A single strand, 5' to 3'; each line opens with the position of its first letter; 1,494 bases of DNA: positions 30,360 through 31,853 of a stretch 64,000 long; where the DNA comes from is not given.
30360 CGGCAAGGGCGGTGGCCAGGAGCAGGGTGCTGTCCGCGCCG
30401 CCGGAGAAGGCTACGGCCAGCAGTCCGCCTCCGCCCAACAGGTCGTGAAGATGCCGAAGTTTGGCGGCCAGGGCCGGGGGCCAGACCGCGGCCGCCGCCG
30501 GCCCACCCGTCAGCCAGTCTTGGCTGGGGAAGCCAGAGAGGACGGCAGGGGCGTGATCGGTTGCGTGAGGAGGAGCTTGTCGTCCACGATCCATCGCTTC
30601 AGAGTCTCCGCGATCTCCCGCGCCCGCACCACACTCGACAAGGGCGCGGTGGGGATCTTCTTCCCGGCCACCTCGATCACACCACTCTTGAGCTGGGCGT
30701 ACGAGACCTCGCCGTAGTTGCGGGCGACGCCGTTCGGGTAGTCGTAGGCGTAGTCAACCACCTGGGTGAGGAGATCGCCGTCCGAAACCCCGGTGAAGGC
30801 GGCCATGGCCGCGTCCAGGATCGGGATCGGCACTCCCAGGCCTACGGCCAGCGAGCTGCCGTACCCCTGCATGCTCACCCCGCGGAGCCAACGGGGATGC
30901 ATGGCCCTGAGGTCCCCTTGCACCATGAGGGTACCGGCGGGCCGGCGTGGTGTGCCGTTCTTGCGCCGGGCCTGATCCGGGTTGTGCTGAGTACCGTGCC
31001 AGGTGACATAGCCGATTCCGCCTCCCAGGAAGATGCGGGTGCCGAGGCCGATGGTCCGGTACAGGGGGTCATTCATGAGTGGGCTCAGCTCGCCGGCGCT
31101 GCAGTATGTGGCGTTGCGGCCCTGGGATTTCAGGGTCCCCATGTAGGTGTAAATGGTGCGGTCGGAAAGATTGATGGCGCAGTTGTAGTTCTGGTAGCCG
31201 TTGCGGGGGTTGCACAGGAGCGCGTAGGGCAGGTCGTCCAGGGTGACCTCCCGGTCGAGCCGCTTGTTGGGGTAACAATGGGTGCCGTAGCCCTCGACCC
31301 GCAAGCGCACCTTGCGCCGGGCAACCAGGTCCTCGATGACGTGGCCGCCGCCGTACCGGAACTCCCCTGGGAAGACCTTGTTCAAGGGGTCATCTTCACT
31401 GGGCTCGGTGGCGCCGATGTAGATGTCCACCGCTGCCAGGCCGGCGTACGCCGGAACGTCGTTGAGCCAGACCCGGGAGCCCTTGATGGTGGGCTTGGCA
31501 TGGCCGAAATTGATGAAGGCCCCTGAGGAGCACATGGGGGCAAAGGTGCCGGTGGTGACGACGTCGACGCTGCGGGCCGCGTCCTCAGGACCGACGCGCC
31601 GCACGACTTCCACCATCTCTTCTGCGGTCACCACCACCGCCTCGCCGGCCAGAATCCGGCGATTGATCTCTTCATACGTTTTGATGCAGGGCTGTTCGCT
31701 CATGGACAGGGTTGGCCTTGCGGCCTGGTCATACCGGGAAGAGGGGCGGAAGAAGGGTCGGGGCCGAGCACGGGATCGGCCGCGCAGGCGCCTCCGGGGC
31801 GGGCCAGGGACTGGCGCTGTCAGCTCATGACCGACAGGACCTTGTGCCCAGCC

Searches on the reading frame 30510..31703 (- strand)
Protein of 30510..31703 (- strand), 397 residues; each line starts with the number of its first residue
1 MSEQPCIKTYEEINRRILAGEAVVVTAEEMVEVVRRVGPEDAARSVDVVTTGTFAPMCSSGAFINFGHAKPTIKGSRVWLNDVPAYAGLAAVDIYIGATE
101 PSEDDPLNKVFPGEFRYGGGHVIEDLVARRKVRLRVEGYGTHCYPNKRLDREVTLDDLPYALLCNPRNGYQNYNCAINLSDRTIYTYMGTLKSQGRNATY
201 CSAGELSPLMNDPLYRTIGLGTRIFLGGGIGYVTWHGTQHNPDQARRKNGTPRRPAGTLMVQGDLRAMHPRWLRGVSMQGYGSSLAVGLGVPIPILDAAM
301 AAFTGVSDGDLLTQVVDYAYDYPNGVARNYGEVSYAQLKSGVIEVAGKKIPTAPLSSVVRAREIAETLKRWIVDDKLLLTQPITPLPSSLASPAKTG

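Call 74: search_protein_families(library=pfam, proteins=[window:30510-31703:-], max_evalue=0.0001)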
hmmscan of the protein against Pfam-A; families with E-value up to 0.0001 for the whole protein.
window:30510-31703:- (397 aa): 1 family
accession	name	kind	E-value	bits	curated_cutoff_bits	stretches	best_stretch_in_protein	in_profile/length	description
PF01837.22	HcyBio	-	3.3e-153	510.1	26.2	1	22-379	1-349/349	Homocysteine biosynthesis enzyme, sulfur-incorporation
